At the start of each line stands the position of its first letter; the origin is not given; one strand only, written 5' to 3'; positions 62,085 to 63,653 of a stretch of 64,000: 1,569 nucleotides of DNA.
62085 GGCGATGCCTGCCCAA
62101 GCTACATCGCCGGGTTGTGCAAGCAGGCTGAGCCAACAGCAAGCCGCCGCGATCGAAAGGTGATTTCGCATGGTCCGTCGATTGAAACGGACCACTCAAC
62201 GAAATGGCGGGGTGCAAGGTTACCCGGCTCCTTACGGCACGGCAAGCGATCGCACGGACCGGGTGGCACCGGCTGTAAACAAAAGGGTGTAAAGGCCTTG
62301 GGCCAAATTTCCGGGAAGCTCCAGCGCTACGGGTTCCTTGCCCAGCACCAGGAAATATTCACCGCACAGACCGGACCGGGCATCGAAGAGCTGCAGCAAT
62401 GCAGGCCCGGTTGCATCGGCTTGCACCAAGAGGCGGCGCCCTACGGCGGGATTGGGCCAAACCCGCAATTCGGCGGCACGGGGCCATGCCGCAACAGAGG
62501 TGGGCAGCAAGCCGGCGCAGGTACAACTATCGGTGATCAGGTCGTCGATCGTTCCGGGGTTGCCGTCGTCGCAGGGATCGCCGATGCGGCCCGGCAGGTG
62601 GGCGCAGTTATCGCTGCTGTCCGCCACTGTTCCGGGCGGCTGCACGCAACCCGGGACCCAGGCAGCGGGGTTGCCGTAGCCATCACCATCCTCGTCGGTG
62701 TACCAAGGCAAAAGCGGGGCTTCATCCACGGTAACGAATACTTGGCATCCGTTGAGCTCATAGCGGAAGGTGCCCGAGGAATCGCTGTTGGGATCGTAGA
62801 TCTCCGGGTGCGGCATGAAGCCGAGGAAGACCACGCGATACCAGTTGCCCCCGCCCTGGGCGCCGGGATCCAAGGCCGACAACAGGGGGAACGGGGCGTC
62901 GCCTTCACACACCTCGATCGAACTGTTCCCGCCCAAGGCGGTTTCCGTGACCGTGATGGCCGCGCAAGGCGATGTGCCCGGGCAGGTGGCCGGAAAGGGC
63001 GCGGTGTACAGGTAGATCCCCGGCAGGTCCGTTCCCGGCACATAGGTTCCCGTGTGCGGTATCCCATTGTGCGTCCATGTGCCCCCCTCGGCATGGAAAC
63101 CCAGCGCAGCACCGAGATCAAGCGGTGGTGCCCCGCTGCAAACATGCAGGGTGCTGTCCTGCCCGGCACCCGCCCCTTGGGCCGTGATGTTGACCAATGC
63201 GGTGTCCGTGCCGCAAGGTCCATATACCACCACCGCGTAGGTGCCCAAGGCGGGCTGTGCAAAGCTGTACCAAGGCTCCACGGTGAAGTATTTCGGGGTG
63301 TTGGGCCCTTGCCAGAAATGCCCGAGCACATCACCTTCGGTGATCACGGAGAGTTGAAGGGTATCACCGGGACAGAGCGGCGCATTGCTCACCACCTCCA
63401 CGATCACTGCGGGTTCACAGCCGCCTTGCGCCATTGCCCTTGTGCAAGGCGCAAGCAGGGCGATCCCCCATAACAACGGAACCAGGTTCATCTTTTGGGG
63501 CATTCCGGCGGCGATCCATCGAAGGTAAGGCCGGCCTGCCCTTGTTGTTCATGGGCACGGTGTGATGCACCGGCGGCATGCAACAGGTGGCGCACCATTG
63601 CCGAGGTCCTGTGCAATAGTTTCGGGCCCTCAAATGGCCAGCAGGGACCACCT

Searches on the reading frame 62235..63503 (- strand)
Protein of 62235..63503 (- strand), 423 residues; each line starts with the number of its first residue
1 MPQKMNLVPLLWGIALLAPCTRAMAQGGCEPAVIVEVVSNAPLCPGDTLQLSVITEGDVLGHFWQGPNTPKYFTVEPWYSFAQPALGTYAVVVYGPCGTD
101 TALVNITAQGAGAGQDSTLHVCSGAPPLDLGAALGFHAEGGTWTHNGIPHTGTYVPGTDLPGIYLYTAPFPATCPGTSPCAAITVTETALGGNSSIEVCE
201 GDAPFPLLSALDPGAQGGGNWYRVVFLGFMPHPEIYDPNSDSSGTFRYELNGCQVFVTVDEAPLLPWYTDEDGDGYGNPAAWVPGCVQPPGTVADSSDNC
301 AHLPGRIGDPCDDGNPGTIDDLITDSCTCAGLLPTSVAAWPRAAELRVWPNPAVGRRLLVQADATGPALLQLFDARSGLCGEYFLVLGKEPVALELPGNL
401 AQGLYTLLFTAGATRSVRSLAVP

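Call 4: search_protein_families(library=pfam, proteins=[window:62235-63503:-], max_evalue=0.01)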
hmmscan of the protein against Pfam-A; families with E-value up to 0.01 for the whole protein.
window:62235-63503:- (423 aa): 0 families

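Call 5: search_protein_families(library=ncbifam, proteins=[window:62235-63503:-], max_evalue=10)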
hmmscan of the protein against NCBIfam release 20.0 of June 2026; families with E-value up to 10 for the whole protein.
window:62235-63503:- (423 aa): 0 families

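Call 6: search_protein_families(library=pfam, proteins=[window:62235-63503:-], max_evalue=10)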
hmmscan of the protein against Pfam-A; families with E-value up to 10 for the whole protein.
window:62235-63503:- (423 aa): 0 families

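Call 7: find_encoding_contigs(protein=window:62235-63503:-, flank=10000, max_places=6)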
Protein window:62235-63503:- (423 aa): 22 contigs read that carry it; 6 places shown.
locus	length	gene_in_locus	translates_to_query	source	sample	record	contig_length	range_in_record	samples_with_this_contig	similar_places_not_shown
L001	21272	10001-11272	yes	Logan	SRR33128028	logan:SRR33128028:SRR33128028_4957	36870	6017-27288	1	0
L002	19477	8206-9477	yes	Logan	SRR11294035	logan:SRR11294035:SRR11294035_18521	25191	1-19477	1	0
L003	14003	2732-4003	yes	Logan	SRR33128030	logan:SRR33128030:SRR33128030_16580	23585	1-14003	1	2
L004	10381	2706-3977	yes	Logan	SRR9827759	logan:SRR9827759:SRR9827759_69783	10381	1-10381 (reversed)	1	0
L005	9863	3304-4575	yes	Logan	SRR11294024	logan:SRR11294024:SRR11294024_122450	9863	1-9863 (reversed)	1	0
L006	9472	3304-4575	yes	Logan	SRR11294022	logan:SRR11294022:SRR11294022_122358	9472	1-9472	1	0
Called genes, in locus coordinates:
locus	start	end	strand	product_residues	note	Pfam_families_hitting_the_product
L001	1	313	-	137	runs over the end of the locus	-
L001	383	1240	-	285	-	PF14622:Ribonucleas_3_3, PF00636:Ribonuclease_3, PF00035:dsrm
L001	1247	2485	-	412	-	PF00109:ketoacyl-synt, PF02801:Ketoacyl-synt_C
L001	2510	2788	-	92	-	PF23297:ACP_SdgA_C (weak), PF00550:PP-binding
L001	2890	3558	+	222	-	PF00551:Formyl_trans_N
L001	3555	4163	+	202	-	PF01914:MarC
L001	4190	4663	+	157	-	PF00075:RNase_H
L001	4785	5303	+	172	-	PF25919:BSH_CusB (faint), PF00364:Biotin_lipoyl, PF25973:BSH_CzcB (faint), PF25984:BSH_YknX (weak)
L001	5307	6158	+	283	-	-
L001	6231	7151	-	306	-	PF00294:PfkB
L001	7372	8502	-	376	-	-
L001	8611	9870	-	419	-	PF00145:DNA_methylase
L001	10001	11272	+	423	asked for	-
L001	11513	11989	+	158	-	-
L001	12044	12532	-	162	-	-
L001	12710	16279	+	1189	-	PF00672:HAMP (weak), PF00512:HisKA (weak), PF02518:HATPase_c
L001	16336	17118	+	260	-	PF00378:ECH_1, PF16113:ECH_2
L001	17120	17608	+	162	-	-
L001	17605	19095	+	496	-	PF13440:Polysacc_synt_3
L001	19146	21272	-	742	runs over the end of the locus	PF05359:DUF748, PF13116:YhdP (weak), PF05359:DUF748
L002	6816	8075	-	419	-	PF00145:DNA_methylase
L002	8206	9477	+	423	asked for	-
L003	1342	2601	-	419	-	PF00145:DNA_methylase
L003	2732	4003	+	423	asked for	-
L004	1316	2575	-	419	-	PF00145:DNA_methylase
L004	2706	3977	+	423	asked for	-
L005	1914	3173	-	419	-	PF00145:DNA_methylase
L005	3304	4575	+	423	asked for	-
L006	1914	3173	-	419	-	PF00145:DNA_methylase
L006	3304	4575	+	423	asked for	-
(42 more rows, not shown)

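Call 11: search_protein_families(library=pfam, proteins=[L001:8614-9870:-, L001:7375-8502:-, L001:5307-6155:+, L001:6234-7151:-, L001:4785-5300:+], max_evalue=1)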
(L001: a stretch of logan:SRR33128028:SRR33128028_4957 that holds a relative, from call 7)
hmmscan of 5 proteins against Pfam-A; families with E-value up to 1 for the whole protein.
L001:8614-9870:- (419 aa): 1 family
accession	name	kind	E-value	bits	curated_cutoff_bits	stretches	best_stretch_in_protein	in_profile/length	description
PF00145.23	DNA_methylase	-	3e-58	198.2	22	1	8-408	2-320/324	C-5 cytosine-specific DNA methylase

L001:7375-8502:- (376 aa): 1 family
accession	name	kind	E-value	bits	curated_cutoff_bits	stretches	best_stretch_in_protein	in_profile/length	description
PF00583.31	Acetyltransf_1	-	0.014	16.1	20.7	0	102-124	74-96/116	Acetyltransferase (GNAT) family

L001:5307-6155:+ (283 aa): 0 families

L001:6234-7151:- (306 aa): 4 families
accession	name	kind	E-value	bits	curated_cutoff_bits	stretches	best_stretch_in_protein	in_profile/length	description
PF00294.29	PfkB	-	2.8e-35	122.5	25.8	1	20-279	30-297/302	pfkB family carbohydrate kinase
PF08543.17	Phos_pyr_kin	-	1.8e-05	24.7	27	1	135-249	88-214/246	Phosphomethylpyrimidine kinase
PF06177.16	QueT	-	0.084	13.6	33.7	1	4-45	48-88/141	QueT transporter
PF19417.4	RnlA_toxin_N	-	0.31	11.7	24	1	281-304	4-27/82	RNase LS, bacterial toxin N-terminal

L001:4785-5300:+ (172 aa): 10 families
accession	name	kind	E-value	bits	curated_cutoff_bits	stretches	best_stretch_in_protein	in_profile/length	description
PF00364.28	Biotin_lipoyl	-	9.7e-20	70.6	22.1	1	104-168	2-71/73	Biotin-requiring enzyme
PF13533.13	Biotin_lipoyl_2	-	1.1e-11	44.7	29.8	2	104-134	2-32/32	Biotin-lipoyl like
PF13437.12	HlyD_3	-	4.3e-06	27.8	22.2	2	105-134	2-31/106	HlyD family secretion protein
PF16576.10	HlyD_D23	-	0.00012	21.9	30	2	100-134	106-140/214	Barrel-sandwich domain of CusB or HlyD membrane-fusion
PF03793.24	PASTA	-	0.00064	20.1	23.2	0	141-165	26-56/64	PASTA domain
PF00358.26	PTS_EIIA_1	-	0.0068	16.5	27.2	0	110-140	80-110/127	phosphoenolpyruvate-dependent sugar phosphotransferase system, EIIA 1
PF02749.22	QRPTase_N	-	0.043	14.5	27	1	102-135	29-62/82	Quinolinate phosphoribosyl transferase, N-terminal domain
PF07831.19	PYNP_C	-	0.087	12.9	27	0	104-135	26-55/75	Pyrimidine nucleoside phosphorylase C-terminal domain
PF05896.17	NQRA_N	-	0.22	12.2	25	0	109-151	35-76/94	NqrA N-terminal barrel-sandwich hybrid domain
PF02945.21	Endonuclease_7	-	0.24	11.8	23.6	1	53-91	36-76/82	Recombination endonuclease VII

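Call 12: search_protein_families(library=ncbifam, proteins=[L001:8614-9870:-, L001:7375-8502:-, L001:5307-6155:+, L001:6234-7151:-, L001:4785-5300:+], max_evalue=1)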
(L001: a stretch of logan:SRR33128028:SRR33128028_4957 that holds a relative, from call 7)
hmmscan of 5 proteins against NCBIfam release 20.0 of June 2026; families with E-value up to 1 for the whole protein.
L001:8614-9870:- (419 aa): 2 families
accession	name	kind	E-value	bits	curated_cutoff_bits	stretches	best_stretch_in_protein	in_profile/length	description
TIGR00675.1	dcm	superfamily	4.6e-64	217.1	100.65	2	9-196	1-163/329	DNA (cytosine-5-)-methyltransferase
NF007772.0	PRK10458.1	subfamily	4.3e-18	65.1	710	1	6-186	88-289/472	DNA cytosine methylase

L001:7375-8502:- (376 aa): 0 families

L001:5307-6155:+ (283 aa): 1 family
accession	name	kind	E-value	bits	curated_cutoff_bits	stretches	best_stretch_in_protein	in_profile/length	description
NF041057.1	Rcas_1661_fam_Se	equivalog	0.16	11.5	190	1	12-86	3-71/247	Rcas_1661 family thioredoxin-like (seleno)lipoprotein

L001:6234-7151:- (306 aa): 24 families
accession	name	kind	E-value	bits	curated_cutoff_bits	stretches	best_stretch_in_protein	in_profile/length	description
TIGR04382.1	myo_inos_iolC_N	equivalog_domain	6.9e-20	71.5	300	2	153-274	176-292/309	5-dehydro-2-deoxygluconokinase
TIGR02152.1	D_ribokin_bact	equivalog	8.1e-20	71.3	299.65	1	157-279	164-288/298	ribokinase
TIGR03168.1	1-PFK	subfamily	1.9e-15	56.6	216.4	1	115-270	126-284/305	hexose kinase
NF049991.1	TagKinase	equivalog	2.9e-15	55.9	420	1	155-270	184-298/321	tagatose kinase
TIGR03828.1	pfkB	equivalog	3e-15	56.1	292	1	109-270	120-284/305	1-phosphofructokinase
NF053626.1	RibKinHalex1628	equivalog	4.5e-15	55.9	330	1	159-279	170-280/293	ATP-dependent ribose-1-phosphate kinase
NF040938.1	KDG_KDGal_kin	equivalog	5.7e-14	51.9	400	1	149-262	165-278/305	bifunctional 2-dehydro-3-deoxygluconokinase/2-dehydro-3-deoxygalactonokinase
NF041164.1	NucKinThplmales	equivalog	1e-12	47.9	450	1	106-289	115-287/295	nucleoside kinase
NF006957.1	PRK09434.1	equivalog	8.3e-11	41.9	450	1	151-262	163-277/302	fructokinase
NF007321.0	PRK09813.1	equivalog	3.2e-10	39.9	247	1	3-270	4-253/261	fructoselysine 6-kinase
NF041134.1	R1P_kin_Thcocales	equivalog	1.7e-09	37.5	500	1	148-278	149-269/291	ADP-dependent ribose-1-phosphate kinase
NF041332.1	KDG_KDGal_kin_Halo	equivalog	2.3e-09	37.2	440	1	153-270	177-290/320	bifunctional 2-dehydro-3-deoxygluconokinase/2-dehydro-3-deoxygalactonokinase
NF052444.1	DhDoxglucKinKdgK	equivalog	6.2e-09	35.7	400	1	153-246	176-269/303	2-dehydro-3-deoxygluconokinase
NF008353.0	PRK11142.1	equivalog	1.2e-08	34.8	341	1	155-289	168-300/307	ribokinase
TIGR02198.1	rfaE_dom_I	equivalog_domain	1.4e-08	34.3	345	1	168-279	193-304/315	D-glycero-beta-D-manno-heptose-7-phosphate kinase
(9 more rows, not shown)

L001:4785-5300:+ (172 aa): 27 families (the best 25 are shown)
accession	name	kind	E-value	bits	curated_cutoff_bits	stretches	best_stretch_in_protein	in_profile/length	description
NF004173.0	PRK05641.1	equivalog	3.9e-21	76.2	199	1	36-168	16-150/153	putative acetyl-CoA carboxylase biotin carboxyl carrier protein subunit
NF005117.0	PRK06549.1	equivalog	7.1e-20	71.9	159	1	98-169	57-128/130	acetyl-CoA carboxylase biotin carboxyl carrier protein subunit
NF010643.0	PRK14040.1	subfamily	6.6e-19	67.8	892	1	30-170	467-594/595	oxaloacetate decarboxylase subunit alpha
NF006761.0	PRK09282.1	domain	3.6e-18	65.4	402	1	36-171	458-590/591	pyruvate carboxylase subunit B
TIGR01235.1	pyruv_carbox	equivalog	5.1e-18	64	1114.45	1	76-171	1049-1143/1143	pyruvate carboxylase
NF009554.0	PRK12999.1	equivalog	7.5e-18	63.8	965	1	67-171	1043-1146/1147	pyruvate carboxylase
TIGR01108.1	oadA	equivalog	2e-15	56.3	756.5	1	97-167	512-582/582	sodium-extruding oxaloacetate decarboxylase subunit alpha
NF006079.0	PRK08225.1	equivalog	4.9e-14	52.1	95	1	104-170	3-69/70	acetyl-CoA carboxylase biotin carboxyl carrier protein subunit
NF047903.1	MmDecMmdC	equivalog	6.3e-14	52.5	200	1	100-167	61-128/132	methylmalonyl-CoA decarboxylase subunit gamma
NF004547.1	PRK05889.1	equivalog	1.4e-13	50.8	75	1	101-167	1-67/71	biotin/lipoyl-binding carrier protein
TIGR02712.1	urea_carbox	equivalog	1.3e-12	46.3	1303.85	1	102-169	1132-1199/1201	urea carboxylase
NF010645.0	PRK14042.1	equivalog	1.1e-08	34.2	1182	1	105-171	528-594/596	pyruvate carboxylase subunit B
TIGR01730.1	RND_mfp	subfamily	3e-08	33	94.9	2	103-137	27-61/322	efflux RND transporter periplasmic adaptor subunit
TIGR00531.1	BCCP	equivalog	1.5e-07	32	115.2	1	115-171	99-155/156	acetyl-CoA carboxylase biotin carboxyl carrier protein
NF008814.0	PRK11854.1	equivalog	9.8e-07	27.6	722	1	112-171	16-75/637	pyruvate dehydrogenase complex dihydrolipoyllysine-residue acetyltransferase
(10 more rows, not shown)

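Call 13: find_homologous_proteins(query=L001:7375-8502:-, max_evalue=0.001)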
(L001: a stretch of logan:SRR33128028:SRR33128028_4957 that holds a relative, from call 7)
Query L001:7375-8502:- (376 aa): 1751 proteins with E <= 0.001 among 8000 candidates; the best 120 are listed.
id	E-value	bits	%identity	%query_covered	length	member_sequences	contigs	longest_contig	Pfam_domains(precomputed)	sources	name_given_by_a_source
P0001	4.7e-246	834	97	100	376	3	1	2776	-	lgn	-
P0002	5.5e-190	649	75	100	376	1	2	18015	-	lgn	-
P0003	1.5e-183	628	73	100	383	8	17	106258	-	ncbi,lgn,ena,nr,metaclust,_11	ncbi:MAG TPA: hypothetical protein PLY76_03975 [Flavobacteriales bacterium]|nr:hypothetical protein 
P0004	1.2e-182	625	74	100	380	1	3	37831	PF00583.32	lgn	-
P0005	3.1e-180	617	72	99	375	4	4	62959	PF00583.32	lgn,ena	-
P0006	1.2e-178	612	71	100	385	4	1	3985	PF00583.32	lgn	-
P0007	1.4e-174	599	70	99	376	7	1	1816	PF00583.32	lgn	-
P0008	2.1e-174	598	69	100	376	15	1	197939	PF00583.32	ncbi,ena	-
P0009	3.1e-174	598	70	100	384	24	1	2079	PF00583.32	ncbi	-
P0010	1.1e-173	596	69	100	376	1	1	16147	PF00583.32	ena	-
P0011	6.1e-173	593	71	99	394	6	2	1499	PF00583.32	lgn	-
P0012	1.3e-171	589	69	100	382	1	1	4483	PF00583.32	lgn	-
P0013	4.4e-171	587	70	99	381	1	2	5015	PF00583.32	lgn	-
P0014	1.3e-170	586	69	100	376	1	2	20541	PF00583.32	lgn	-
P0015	2.3e-169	581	69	99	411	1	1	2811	PF00583.32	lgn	-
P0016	2.4e-168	578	69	99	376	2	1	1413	PF00583.32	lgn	-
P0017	6.4e-168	577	68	100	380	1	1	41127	PF00583.32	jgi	jgi:GNAT superfamily N-acetyltransferase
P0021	4.5e-161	554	67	99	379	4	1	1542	PF00583.32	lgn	-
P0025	1.8e-153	529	63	99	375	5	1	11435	PF00583.32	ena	-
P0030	1.3e-150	520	62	99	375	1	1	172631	PF00583.32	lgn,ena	-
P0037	1.5e-147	510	62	99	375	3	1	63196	PF00583.32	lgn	-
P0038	3.0e-147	509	61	99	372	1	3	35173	PF00583.32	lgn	-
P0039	5.3e-146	505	65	95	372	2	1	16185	PF00583.32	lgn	-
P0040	1.2e-144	500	61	99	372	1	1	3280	PF00583.32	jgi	jgi:GNAT superfamily N-acetyltransferase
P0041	1.3e-144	500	64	97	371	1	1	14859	PF00583.32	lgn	-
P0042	1.5e-144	500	60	99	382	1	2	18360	PF00583.32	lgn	-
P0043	6.2e-144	498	61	99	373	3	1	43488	PF00583.32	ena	-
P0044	1.1e-143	497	58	99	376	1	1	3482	PF00583.32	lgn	-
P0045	4.0e-143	495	59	97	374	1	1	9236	PF00583.32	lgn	-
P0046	5.8e-143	495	59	99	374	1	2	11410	PF00583.32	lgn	-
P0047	1.4e-142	493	60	99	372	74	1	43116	PF00583.32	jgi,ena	jgi:GNAT superfamily N-acetyltransferase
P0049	2.1e-142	493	61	99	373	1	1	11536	PF00583.32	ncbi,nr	ncbi:MAG: hypothetical protein IT229_02710 [Flavobacteriales bacterium]|nr:hypothetical protein [Fla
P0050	2.4e-142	493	58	99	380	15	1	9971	PF00583.32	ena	-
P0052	3.9e-142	492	59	97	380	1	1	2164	PF00583.32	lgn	-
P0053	9.9e-142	491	58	99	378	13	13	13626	PF00583.32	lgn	-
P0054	2.1e-141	489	59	99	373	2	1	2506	PF00583.32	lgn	-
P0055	2.3e-141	489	58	99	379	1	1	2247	PF00583.32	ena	-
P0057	3.1e-141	489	58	99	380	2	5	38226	PF00583.32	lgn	-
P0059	4.5e-141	488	59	97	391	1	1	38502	PF00583.32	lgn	-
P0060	1.0e-140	487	60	99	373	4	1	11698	PF00583.32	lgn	-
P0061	2.0e-140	486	58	99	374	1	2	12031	PF00583.32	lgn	-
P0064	3.0e-140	486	57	98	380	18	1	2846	PF00583.32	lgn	-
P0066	6.7e-140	484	62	96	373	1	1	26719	PF00583.32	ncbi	-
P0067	7.9e-140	484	59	99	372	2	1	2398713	PF00583.32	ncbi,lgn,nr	ncbi:MAG: hypothetical protein IPK70_05730 [Flavobacteriales bacterium]|nr:hypothetical protein [Fla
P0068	8.8e-140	484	59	99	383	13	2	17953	PF00583.32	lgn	-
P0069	9.2e-140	484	58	99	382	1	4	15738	PF00583.32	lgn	-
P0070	1.1e-139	484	58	96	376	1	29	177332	PF00583.32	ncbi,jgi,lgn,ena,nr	ncbi:MAG TPA: GNAT family N-acetyltransferase [Flavobacteriales bacterium]|nr:GNAT family N-acetyltr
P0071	1.1e-139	484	58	96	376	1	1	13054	PF00583.32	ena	-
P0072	2.4e-139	483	59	97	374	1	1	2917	PF00583.32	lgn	-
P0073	2.8e-139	482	58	96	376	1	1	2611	PF00583.32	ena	-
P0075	3.9e-139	482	58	96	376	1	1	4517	PF00583.32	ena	-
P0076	4.2e-139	482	58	97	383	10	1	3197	PF00583.32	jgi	-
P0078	5.5e-139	481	58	99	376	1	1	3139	PF00583.32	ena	-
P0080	7.6e-139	481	58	99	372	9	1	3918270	PF00583.32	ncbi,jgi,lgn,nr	ncbi:MAG: hypothetical protein QY325_00535 [Flavobacteriales bacterium]|jgi:GNAT superfamily N-acety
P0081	8.5e-139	481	57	99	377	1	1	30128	PF00583.32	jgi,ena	-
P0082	9.2e-139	481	58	99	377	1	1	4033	PF00583.32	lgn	-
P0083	9.6e-139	481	57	99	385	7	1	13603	PF00583.32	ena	-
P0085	3.3e-138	479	60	96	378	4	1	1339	PF00583.32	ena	-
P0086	3.6e-138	479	59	98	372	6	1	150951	PF00583.32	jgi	jgi:GNAT superfamily N-acetyltransferase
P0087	4.5e-138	478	58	96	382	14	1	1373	PF00583.32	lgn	-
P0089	5.2e-138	478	58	97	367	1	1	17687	PF00583.32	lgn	-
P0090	7.9e-138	478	58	99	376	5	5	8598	PF00583.32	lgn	-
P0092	8.2e-138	478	58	97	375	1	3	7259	PF00583.32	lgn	-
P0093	1.1e-137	477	58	96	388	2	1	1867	PF00583.32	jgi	jgi:GNAT superfamily N-acetyltransferase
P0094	1.5e-137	477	58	99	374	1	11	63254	PF00583.32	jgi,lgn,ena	jgi:GNAT superfamily N-acetyltransferase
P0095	1.6e-137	477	58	98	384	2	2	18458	PF00583.32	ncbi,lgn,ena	-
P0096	1.6e-137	477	57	99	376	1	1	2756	PF00583.32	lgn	-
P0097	1.7e-137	477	57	98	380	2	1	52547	PF00583.32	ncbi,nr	ncbi:MAG TPA: hypothetical protein PKY96_01990 [Flavobacteriales bacterium]|nr:hypothetical protein 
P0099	2.2e-137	476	58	99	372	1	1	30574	PF00583.32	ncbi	-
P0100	2.9e-137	476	56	99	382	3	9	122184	PF00583.32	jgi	-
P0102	4.9e-137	475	57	99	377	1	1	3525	PF00583.32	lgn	-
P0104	1.1e-136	474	58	99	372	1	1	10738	PF00583.32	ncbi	-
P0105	1.8e-136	473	57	99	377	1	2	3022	PF00583.32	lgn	-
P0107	2.5e-136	473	58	99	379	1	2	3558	PF00583.32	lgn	-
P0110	1.0e-135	471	57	96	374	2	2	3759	PF00583.32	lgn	-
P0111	1.8e-135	470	57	96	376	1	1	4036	PF00583.32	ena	-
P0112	1.9e-135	470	58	96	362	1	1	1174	PF00583.32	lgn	-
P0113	2.6e-135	469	59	96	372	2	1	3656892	PF00583.32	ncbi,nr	ncbi:MAG: hypothetical protein IPM12_13960 [Flavobacteriales bacterium]|nr:hypothetical protein [Fla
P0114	2.8e-135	469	58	96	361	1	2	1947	PF00583.32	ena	-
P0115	4.1e-135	469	57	99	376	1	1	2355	PF00583.32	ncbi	-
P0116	4.4e-135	469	57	100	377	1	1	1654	PF00583.32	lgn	-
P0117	5.3e-135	468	57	97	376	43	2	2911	PF00583.32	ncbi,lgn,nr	ncbi:MAG TPA: hypothetical protein PLP28_06860 [Flavobacteriales bacterium]|nr:hypothetical protein 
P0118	5.9e-135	468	58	98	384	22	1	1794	PF00583.32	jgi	jgi:GNAT superfamily N-acetyltransferase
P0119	6.0e-135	468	56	99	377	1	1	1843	PF00583.32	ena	-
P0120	8.6e-135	468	57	97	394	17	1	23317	PF00583.32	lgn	-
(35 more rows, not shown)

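Call 14: search_solved_structures(query=L001:7375-8502:-, max_evalue=1)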
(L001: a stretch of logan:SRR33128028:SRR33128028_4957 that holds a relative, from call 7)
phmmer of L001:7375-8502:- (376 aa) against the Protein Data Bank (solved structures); distinct sequences matched with E-value up to 1: 2.
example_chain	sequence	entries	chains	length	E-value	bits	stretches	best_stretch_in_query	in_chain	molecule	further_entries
6hiv_CR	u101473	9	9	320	0.063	15.5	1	123-180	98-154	bS18m | uS18m | Mitochondrial ribosomal protein S18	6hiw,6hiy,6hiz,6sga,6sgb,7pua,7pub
7aor_m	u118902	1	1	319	0.079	15.1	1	123-188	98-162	bS18m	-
